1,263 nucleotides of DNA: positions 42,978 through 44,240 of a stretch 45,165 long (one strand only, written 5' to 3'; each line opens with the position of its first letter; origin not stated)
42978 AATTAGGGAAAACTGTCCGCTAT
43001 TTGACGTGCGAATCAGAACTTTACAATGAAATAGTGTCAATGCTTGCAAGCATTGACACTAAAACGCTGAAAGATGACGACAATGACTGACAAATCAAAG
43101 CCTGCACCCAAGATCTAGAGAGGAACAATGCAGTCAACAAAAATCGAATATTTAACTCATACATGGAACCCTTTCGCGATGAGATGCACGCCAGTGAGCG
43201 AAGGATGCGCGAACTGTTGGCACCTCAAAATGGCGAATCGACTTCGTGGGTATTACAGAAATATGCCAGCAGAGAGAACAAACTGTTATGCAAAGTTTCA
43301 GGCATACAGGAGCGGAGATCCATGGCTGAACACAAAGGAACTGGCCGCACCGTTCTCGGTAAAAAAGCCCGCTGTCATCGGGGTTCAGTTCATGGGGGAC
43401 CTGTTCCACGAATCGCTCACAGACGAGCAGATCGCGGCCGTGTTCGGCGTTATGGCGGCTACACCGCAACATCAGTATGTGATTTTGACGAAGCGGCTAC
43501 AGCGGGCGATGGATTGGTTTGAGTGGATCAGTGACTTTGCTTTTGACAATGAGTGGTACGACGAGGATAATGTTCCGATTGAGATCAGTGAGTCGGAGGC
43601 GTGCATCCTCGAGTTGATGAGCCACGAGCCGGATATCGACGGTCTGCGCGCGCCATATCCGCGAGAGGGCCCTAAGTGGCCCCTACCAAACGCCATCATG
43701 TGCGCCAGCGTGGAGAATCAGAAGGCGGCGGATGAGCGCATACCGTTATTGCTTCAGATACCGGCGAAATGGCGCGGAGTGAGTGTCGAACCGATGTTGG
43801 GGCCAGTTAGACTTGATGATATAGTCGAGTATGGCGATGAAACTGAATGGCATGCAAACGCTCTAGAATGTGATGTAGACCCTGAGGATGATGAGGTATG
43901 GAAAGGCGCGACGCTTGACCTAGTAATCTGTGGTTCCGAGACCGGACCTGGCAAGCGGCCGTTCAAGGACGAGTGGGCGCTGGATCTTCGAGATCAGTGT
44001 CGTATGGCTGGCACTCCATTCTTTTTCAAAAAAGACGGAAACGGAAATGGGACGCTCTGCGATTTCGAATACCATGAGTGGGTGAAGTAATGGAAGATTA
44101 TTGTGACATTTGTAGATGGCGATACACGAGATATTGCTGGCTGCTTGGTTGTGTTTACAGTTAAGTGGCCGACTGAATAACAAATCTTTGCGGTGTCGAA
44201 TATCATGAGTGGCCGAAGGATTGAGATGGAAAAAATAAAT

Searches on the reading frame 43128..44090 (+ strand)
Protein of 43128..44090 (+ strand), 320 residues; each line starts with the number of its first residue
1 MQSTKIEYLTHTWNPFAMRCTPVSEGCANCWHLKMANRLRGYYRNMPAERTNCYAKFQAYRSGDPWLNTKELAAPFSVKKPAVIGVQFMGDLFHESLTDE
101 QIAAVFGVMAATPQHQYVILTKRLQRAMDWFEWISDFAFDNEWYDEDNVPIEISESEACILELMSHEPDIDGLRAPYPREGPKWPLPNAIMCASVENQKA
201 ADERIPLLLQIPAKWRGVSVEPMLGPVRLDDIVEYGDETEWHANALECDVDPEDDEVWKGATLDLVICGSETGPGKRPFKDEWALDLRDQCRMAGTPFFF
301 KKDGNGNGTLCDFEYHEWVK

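Call 40: search_protein_families(library=pfam, max_evalue=0.001, proteins=[window:43128-44090:+])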
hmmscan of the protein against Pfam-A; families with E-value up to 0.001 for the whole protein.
window:43128-44090:+ (320 aa): 1 family
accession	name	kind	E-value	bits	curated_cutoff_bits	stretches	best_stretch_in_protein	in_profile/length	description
PF07505.17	DUF5131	-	5.9e-59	200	28.9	1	4-305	2-217/243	Protein of unknown function (DUF5131)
